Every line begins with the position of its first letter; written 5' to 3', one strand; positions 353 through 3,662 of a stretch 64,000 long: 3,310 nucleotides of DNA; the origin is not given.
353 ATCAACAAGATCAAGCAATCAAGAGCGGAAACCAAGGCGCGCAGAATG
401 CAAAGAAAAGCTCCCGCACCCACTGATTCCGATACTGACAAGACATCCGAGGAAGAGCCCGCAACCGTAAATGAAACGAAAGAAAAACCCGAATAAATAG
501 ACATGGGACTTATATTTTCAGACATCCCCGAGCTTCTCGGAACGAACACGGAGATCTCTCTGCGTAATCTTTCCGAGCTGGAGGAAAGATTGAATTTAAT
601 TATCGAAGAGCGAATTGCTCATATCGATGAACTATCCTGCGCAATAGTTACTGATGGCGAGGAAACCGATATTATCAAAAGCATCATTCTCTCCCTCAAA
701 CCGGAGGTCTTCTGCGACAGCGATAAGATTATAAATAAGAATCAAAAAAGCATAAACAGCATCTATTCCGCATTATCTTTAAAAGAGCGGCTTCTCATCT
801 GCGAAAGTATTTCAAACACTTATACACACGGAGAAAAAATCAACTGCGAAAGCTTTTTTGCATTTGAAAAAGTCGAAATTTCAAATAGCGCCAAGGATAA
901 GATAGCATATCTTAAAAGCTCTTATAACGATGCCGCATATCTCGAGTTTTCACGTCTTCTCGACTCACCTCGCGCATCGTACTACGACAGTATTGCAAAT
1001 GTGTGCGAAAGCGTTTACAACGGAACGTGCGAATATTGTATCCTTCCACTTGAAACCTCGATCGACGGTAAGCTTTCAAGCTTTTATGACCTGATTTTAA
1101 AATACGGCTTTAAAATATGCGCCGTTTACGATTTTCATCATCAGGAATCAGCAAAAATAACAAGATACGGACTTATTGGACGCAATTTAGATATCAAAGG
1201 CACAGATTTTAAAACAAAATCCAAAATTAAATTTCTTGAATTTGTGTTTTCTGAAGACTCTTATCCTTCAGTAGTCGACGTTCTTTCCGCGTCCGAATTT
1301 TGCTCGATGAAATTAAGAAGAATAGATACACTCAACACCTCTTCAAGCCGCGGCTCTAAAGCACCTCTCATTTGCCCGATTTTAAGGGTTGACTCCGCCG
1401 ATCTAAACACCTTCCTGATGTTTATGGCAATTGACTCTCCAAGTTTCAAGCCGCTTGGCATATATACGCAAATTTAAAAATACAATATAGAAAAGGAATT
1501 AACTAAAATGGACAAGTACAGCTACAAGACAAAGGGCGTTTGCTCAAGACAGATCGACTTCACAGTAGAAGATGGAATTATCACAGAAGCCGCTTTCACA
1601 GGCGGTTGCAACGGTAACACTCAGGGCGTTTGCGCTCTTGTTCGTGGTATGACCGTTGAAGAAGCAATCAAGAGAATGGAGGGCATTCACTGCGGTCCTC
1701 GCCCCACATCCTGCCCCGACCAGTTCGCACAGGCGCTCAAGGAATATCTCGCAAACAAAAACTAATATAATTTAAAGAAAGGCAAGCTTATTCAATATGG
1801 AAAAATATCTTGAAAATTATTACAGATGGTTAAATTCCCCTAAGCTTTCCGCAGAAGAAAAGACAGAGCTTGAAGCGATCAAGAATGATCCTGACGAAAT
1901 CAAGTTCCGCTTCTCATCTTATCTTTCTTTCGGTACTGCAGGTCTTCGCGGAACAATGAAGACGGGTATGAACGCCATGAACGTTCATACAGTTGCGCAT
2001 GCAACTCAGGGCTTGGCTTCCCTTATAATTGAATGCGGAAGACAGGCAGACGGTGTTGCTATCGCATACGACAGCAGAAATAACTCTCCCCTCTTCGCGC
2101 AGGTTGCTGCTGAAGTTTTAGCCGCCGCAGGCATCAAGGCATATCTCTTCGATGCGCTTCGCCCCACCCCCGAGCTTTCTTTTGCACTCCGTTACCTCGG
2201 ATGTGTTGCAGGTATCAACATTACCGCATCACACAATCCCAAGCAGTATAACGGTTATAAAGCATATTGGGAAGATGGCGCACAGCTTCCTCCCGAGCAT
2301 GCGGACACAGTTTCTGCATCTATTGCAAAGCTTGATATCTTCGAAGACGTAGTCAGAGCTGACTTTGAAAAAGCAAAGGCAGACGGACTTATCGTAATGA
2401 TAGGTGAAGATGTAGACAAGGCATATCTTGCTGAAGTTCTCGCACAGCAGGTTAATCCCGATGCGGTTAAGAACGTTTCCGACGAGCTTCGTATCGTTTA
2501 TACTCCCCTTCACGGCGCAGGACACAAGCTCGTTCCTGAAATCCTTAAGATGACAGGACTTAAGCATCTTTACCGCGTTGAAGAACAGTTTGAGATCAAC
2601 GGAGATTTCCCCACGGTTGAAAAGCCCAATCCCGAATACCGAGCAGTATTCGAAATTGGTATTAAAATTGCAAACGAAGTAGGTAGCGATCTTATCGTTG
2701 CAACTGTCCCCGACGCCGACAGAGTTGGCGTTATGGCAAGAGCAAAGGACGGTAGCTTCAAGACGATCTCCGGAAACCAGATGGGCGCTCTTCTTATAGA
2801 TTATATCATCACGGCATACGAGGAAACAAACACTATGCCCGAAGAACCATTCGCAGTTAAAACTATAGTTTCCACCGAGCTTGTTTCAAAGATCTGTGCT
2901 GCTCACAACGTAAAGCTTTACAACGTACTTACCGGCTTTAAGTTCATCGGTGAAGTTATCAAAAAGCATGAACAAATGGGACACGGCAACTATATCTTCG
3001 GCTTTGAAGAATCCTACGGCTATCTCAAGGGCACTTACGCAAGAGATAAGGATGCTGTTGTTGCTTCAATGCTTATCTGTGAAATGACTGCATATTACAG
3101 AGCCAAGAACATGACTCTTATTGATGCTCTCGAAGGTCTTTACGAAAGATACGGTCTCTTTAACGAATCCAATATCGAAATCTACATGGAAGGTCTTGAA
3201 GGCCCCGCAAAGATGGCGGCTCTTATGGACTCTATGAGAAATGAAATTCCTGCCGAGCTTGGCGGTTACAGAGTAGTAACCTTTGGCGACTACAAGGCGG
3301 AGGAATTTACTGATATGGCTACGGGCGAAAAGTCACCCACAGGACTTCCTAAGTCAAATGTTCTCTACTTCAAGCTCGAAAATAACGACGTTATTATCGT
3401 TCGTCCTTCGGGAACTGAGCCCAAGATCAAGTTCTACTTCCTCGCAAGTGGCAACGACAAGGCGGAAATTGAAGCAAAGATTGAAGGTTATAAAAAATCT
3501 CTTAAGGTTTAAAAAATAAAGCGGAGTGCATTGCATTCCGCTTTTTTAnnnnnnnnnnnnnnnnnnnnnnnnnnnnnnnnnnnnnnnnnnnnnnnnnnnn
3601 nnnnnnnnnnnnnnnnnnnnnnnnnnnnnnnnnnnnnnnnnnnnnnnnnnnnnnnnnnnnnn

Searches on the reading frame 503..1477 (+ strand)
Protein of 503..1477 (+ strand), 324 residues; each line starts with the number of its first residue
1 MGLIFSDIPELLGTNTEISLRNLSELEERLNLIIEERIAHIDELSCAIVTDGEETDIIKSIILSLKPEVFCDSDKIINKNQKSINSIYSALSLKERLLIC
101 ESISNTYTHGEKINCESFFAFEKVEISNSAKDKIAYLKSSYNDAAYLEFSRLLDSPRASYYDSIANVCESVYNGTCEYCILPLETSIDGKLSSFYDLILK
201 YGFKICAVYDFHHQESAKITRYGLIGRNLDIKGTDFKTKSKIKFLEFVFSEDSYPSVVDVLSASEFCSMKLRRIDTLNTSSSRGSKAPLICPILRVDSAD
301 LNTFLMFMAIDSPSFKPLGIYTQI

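Call 94: search_protein_families(library=pfam, proteins=[window:503-1477:+], max_evalue=0.0001)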
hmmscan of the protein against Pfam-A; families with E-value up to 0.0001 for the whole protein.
window:503-1477:+ (324 aa): 1 family
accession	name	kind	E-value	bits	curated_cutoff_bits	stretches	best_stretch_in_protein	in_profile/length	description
PF00800.23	PDT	-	1.4e-08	35.2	25.2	1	139-207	8-74/181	Prephenate dehydratase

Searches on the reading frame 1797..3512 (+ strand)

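Call 94: search_protein_families(library=pfam, proteins=[window:1797-3512:+], max_evalue=0.0001)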
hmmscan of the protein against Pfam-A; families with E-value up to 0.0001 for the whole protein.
window:1797-3512:+ (571 aa): 4 families
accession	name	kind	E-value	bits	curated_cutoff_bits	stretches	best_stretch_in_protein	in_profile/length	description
PF02878.22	PGM_PMM_I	-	4.3e-40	137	22.5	1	44-179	3-134/138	Phosphoglucomutase/phosphomannomutase, alpha/beta/alpha domain I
PF02879.22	PGM_PMM_II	-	1.3e-21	77.5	29.3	1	215-313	7-99/103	Phosphoglucomutase/phosphomannomutase, alpha/beta/alpha domain II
PF02880.22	PGM_PMM_III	-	3.2e-20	72.8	20.7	1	326-452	2-115/115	Phosphoglucomutase/phosphomannomutase, alpha/beta/alpha domain III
PF00408.26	PGM_PMM_IV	-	3.7e-05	24.1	23.1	0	526-551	28-53/68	Phosphoglucomutase/phosphomannomutase, C-terminal domain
